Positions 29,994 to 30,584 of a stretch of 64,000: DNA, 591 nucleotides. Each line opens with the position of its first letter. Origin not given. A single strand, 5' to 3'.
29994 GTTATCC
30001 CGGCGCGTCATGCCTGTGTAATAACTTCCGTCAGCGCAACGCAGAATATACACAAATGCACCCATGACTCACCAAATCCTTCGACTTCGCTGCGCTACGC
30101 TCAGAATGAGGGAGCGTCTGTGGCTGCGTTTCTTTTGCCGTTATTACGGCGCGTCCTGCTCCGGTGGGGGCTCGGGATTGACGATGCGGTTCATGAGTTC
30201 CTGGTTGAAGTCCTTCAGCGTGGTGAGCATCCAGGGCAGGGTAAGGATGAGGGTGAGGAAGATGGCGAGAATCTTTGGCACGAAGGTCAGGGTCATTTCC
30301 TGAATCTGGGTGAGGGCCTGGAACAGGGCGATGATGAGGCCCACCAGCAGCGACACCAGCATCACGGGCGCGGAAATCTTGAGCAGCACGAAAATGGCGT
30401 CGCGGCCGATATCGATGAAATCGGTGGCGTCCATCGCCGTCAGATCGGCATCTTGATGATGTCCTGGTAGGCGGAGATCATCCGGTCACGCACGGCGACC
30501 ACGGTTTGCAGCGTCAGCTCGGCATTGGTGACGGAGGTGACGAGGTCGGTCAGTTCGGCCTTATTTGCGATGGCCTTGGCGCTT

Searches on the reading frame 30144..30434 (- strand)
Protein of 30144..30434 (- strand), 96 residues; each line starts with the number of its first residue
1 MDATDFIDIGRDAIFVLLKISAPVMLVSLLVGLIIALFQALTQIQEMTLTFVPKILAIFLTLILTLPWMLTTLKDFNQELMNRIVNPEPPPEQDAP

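Call 3: search_protein_families(library=pfam, proteins=[window:30144-30434:-])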
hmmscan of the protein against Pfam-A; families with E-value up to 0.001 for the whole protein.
window:30144-30434:- (96 aa): 2 families
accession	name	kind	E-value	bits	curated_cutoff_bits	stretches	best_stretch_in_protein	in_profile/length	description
PF01313.24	Bac_export_3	-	3.6e-31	107.4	25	1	6-76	2-72/74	Bacterial export proteins, family 3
PF01311.25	Bac_export_1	-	1.5e-05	25.1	27.8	1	6-77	155-227/230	Bacterial export proteins, family 1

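Call 55: find_encoding_contigs(protein=window:30144-30434:-, flank=3000, max_places=10)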
Protein window:30144-30434:- (96 aa): 4 contigs read that carry it; 1 place shown.
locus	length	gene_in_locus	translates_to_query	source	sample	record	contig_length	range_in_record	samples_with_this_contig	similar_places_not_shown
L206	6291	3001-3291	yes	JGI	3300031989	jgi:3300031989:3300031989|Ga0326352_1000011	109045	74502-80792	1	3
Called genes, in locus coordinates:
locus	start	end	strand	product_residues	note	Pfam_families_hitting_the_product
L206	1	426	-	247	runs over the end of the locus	PF00813:FliP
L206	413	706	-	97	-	PF04347:FliO (weak)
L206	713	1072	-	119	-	PF05400:FliT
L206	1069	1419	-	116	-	PF01312:Bac_export_2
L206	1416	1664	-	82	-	PF02599:CsrA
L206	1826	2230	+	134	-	PF00460:Flg_bb_rod (weak)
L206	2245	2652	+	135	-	PF00460:Flg_bb_rod (weak), PF06429:Flg_bbr_C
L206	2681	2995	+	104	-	PF02049:FliE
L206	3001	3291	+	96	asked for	PF01311:Bac_export_1 (weak), PF01313:Bac_export_3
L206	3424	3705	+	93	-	PF01541:GIY-YIG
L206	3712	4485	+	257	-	PF01311:Bac_export_1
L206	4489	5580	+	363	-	PF01312:Bac_export_2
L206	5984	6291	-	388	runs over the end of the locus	PF02684:LpxB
